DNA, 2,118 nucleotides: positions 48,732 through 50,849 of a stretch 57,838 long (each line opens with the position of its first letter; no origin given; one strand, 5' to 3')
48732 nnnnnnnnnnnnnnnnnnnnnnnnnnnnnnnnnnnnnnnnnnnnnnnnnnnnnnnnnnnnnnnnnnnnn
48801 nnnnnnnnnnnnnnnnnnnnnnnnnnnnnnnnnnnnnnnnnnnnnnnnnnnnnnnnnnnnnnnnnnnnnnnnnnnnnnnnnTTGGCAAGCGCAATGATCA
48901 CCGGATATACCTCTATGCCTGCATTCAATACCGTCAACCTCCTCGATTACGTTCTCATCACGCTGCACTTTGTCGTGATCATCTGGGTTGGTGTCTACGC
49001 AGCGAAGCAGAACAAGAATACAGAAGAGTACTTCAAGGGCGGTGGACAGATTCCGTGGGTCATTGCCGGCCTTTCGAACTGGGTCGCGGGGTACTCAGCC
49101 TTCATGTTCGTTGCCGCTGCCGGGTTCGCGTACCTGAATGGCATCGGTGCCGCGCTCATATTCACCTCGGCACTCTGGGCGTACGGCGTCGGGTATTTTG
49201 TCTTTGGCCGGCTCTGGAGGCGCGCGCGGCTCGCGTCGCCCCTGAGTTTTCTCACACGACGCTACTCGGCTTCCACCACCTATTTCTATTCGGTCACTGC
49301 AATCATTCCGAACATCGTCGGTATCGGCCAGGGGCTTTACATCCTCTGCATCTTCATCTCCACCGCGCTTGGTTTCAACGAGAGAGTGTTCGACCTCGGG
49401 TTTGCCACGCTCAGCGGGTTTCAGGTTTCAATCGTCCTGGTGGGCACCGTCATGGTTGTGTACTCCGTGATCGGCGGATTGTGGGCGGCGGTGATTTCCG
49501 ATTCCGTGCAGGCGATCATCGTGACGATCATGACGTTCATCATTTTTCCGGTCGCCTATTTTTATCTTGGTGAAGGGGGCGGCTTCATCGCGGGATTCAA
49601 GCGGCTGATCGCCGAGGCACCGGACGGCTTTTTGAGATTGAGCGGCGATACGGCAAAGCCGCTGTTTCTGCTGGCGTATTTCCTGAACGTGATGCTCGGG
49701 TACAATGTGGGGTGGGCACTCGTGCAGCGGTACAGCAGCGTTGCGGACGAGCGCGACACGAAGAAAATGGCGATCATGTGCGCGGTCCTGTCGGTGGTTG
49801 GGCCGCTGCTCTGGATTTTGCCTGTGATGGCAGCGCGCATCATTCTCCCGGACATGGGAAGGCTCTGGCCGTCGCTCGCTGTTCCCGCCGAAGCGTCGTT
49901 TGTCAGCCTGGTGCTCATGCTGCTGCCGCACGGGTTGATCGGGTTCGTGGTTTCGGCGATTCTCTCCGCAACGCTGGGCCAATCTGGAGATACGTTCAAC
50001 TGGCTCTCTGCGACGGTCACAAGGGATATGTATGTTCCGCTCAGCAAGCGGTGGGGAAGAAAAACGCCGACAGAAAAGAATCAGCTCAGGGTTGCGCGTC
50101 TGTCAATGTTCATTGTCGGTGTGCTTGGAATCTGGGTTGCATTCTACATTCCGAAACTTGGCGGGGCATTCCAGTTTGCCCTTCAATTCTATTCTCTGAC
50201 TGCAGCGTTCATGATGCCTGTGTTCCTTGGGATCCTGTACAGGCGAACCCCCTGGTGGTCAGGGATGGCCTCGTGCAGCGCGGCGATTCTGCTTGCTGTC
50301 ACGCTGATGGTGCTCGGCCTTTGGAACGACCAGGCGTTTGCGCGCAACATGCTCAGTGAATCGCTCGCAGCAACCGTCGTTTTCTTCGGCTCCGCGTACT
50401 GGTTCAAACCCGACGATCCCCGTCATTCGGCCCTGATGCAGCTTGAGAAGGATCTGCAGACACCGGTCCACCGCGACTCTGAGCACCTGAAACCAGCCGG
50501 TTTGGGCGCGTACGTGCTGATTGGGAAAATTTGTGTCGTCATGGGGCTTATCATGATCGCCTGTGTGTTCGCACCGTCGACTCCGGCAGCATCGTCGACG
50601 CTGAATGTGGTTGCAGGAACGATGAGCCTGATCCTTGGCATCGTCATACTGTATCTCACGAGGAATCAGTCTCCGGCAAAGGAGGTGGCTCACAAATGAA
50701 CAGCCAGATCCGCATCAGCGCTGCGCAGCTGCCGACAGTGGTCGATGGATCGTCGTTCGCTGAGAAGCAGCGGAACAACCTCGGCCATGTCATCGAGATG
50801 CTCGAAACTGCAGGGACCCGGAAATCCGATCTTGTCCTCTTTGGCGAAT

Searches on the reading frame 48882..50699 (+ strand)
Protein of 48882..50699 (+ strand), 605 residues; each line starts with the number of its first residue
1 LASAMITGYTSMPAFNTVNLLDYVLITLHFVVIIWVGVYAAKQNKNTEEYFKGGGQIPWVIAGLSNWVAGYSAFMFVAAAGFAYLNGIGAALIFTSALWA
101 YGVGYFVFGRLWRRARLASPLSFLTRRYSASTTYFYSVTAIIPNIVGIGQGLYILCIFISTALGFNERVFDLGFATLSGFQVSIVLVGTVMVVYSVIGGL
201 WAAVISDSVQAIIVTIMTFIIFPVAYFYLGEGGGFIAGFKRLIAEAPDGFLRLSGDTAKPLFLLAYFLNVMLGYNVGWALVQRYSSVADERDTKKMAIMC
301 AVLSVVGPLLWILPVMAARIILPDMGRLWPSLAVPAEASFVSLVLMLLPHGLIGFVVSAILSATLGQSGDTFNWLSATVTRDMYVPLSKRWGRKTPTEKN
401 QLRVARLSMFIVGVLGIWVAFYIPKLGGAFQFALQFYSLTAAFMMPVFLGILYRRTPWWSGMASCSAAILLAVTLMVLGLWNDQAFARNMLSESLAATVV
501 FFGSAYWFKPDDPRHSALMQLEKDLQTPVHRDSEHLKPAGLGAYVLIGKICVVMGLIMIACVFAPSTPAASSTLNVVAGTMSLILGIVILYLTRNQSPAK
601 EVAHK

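Call 46: search_protein_families(library=pfam, proteins=[window:48882-50699:+], max_evalue=0.1)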
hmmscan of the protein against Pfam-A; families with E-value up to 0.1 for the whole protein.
window:48882-50699:+ (605 aa): 1 family
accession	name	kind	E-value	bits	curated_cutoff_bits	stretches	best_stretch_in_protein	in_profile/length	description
PF00474.23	SSF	-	1.6e-28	100.1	22.8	1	50-456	1-394/406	Sodium:solute symporter family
